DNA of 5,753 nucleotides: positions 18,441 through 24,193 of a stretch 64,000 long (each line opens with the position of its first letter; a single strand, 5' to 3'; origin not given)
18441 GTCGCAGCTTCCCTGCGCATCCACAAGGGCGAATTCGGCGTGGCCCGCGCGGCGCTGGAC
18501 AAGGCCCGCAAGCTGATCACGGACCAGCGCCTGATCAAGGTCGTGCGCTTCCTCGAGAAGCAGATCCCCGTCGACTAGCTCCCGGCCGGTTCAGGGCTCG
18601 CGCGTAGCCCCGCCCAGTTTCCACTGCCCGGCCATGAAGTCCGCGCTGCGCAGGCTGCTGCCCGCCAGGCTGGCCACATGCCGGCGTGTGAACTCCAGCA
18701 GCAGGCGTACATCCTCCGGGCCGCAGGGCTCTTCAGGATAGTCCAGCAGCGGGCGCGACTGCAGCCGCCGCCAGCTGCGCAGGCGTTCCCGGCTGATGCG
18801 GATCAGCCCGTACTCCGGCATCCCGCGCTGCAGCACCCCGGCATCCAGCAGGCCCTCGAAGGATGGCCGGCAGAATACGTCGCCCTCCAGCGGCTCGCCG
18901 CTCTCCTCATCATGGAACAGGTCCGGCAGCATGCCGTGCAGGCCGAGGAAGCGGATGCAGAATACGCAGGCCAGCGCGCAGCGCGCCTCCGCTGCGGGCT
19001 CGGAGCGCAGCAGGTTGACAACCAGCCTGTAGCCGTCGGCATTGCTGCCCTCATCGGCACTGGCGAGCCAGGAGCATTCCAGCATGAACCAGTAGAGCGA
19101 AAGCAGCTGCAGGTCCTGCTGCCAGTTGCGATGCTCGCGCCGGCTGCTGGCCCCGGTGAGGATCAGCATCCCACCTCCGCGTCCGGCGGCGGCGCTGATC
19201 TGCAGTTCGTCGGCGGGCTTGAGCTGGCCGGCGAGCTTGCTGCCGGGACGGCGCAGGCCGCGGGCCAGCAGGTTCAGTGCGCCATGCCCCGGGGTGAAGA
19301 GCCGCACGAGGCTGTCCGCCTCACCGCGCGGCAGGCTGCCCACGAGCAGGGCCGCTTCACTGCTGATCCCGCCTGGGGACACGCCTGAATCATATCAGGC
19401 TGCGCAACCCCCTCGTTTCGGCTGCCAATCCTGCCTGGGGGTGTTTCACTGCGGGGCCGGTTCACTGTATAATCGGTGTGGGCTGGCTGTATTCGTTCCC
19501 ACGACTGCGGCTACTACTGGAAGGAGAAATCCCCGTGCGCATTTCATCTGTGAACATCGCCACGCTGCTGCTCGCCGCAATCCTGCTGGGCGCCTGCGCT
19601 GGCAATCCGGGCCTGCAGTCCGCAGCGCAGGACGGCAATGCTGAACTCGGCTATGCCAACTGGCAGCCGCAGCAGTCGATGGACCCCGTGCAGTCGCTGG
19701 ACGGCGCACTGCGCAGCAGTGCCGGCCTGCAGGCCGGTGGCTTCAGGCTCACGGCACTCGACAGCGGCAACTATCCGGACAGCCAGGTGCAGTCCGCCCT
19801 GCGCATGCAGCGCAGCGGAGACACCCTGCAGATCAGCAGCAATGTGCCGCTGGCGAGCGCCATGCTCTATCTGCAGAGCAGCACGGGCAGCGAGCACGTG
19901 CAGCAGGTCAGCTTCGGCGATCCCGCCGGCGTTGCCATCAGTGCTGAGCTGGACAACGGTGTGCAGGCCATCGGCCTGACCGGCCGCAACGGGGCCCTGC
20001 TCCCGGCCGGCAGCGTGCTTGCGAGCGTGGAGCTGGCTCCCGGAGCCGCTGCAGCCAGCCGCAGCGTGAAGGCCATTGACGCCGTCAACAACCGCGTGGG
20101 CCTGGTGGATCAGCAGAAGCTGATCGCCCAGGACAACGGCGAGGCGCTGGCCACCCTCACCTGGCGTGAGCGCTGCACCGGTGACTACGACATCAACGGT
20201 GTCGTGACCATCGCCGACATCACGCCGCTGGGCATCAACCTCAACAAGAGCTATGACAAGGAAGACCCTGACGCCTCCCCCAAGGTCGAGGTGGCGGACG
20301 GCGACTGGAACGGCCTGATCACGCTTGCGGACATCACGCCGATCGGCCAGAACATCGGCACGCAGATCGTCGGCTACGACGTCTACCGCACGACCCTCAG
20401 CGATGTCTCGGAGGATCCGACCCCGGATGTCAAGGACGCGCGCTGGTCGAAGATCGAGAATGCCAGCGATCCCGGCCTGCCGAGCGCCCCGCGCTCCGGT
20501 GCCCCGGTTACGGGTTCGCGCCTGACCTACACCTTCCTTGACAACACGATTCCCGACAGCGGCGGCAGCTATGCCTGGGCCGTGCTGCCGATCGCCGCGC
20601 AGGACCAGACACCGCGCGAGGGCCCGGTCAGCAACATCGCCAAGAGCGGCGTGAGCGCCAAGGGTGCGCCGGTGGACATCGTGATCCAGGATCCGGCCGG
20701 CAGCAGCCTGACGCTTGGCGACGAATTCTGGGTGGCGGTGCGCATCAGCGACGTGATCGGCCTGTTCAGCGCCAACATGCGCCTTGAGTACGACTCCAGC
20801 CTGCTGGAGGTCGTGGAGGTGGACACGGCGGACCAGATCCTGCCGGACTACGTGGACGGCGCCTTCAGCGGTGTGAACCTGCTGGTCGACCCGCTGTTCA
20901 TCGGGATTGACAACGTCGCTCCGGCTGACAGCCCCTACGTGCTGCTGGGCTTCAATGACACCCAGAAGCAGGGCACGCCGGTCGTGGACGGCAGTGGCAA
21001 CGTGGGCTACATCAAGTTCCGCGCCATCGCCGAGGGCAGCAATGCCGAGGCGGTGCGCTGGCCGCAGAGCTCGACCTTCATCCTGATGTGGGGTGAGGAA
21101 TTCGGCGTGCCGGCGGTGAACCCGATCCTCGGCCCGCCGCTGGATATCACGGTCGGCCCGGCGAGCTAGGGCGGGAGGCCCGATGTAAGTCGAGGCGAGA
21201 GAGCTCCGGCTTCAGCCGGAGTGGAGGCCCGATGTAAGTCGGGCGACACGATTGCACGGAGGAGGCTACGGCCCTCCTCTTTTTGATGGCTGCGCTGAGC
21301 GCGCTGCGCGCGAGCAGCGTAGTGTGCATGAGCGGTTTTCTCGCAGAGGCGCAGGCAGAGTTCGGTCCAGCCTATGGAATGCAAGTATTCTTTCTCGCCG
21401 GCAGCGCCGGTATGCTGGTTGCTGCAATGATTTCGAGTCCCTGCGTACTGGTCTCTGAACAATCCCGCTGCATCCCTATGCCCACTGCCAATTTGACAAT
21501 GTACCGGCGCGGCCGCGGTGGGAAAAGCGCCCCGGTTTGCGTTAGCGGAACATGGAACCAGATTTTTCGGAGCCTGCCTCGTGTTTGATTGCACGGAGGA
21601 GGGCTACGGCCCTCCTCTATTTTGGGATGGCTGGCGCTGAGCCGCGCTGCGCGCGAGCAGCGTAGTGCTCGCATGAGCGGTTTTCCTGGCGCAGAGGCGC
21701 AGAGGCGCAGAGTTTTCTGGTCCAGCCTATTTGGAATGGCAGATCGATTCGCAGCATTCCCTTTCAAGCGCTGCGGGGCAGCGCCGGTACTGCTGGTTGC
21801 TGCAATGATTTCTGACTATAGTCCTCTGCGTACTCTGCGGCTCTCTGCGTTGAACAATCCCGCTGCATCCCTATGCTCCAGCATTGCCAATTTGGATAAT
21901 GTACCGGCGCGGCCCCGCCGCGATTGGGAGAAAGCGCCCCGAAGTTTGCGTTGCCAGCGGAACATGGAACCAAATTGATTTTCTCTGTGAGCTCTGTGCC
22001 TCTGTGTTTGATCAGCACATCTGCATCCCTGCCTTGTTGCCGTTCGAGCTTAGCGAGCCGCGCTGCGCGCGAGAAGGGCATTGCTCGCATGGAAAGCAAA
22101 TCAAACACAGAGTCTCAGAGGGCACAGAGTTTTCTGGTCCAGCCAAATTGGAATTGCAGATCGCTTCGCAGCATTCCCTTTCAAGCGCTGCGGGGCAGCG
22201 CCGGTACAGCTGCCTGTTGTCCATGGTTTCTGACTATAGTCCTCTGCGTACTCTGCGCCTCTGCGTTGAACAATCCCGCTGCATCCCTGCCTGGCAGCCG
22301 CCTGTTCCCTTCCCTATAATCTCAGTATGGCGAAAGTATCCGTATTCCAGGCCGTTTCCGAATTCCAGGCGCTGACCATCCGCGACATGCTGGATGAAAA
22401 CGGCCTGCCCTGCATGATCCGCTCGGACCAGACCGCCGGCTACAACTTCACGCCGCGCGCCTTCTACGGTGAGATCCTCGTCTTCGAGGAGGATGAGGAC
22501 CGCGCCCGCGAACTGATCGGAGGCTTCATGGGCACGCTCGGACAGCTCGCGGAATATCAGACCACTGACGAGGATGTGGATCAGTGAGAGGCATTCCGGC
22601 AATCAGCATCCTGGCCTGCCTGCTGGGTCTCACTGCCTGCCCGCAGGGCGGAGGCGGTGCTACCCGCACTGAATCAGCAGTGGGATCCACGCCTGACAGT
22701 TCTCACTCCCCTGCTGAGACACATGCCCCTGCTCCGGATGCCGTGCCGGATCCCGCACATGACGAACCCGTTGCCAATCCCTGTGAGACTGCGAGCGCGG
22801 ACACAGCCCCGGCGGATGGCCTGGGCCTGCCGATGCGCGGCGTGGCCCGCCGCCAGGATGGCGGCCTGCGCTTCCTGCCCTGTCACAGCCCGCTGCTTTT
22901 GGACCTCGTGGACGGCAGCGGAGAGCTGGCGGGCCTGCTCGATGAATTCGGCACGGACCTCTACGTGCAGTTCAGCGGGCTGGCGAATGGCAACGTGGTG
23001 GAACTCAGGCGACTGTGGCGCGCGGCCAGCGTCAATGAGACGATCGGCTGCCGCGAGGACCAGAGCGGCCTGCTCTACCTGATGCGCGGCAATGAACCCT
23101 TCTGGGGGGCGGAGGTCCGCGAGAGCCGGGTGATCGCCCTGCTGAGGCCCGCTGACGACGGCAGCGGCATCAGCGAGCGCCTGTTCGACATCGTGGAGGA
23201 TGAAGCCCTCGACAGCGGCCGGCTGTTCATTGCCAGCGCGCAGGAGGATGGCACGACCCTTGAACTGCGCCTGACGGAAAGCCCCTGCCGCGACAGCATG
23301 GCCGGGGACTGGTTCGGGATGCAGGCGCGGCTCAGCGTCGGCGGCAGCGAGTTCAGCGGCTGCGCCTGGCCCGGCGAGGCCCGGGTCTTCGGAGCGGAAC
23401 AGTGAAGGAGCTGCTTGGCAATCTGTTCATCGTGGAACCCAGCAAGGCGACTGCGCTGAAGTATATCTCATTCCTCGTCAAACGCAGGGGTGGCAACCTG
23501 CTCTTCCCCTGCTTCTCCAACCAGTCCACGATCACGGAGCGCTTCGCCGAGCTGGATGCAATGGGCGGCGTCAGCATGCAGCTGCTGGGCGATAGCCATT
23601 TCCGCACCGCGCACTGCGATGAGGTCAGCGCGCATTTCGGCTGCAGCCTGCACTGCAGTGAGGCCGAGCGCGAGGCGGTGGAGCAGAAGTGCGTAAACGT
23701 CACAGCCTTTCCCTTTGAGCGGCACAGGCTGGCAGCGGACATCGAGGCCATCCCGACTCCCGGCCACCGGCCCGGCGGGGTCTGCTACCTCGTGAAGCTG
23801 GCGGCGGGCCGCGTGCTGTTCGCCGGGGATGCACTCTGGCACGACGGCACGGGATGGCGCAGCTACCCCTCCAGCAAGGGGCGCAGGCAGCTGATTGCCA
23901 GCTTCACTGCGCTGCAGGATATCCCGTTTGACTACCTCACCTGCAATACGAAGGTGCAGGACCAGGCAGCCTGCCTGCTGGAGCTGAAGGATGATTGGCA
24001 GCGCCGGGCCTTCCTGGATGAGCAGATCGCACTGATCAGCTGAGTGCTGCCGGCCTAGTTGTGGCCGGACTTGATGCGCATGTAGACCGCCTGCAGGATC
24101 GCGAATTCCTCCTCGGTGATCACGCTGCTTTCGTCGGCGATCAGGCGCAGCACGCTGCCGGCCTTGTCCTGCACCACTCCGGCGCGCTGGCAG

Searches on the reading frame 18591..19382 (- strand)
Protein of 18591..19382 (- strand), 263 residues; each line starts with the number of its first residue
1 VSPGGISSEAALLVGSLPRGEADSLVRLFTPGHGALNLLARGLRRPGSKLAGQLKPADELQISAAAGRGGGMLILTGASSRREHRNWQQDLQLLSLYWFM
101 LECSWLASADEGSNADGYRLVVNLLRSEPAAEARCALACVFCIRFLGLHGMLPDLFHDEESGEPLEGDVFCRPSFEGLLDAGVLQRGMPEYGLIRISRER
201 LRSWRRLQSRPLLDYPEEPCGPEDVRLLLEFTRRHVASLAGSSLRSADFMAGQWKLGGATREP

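Call 21: search_protein_families(library=ncbifam, proteins=[window:18591-19382:-], max_evalue=0.01)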
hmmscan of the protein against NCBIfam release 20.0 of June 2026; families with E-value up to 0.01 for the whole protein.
window:18591-19382:- (263 aa): 1 family
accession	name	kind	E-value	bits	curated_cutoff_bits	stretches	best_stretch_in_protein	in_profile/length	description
TIGR00613.1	reco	equivalog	1.2e-11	44.6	48.7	1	18-249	12-235/239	DNA repair protein RecO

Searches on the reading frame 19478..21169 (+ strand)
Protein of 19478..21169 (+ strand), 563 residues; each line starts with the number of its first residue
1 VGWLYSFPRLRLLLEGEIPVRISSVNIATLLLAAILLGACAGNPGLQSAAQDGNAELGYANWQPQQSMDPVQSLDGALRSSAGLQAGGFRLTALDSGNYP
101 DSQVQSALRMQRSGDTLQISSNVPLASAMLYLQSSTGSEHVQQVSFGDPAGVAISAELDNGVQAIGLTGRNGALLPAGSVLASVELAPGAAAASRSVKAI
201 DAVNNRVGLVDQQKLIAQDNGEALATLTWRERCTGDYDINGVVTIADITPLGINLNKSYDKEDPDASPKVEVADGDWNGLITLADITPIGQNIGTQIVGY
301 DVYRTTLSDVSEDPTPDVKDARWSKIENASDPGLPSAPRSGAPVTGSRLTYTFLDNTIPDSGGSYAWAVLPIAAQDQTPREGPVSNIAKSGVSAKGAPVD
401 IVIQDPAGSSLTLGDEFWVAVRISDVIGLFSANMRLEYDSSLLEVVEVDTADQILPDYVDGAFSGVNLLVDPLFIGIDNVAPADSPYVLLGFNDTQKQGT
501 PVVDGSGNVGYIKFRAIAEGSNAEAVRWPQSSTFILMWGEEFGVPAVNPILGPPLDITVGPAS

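Call 7: search_protein_families(library=pfam, proteins=[window:19478-21169:+], max_evalue=0.01)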
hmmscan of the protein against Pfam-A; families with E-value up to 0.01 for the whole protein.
window:19478-21169:+ (563 aa): 1 family
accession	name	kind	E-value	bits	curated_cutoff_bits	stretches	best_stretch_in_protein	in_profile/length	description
PF00963.24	Cohesin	-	6.7e-09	36.5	24.1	1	413-527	12-113/139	Cohesin domain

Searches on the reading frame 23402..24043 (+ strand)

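Call 36: search_protein_families(library=pfam, proteins=[window:23402-24043:+], max_evalue=0.001)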
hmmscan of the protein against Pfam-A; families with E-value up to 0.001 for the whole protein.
window:23402-24043:+ (213 aa): 1 family
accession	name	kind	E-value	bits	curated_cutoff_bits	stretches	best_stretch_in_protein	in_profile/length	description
PF00753.33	Lactamase_B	-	0.00029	21.3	22.7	1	116-174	122-187/196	Metallo-beta-lactamase superfamily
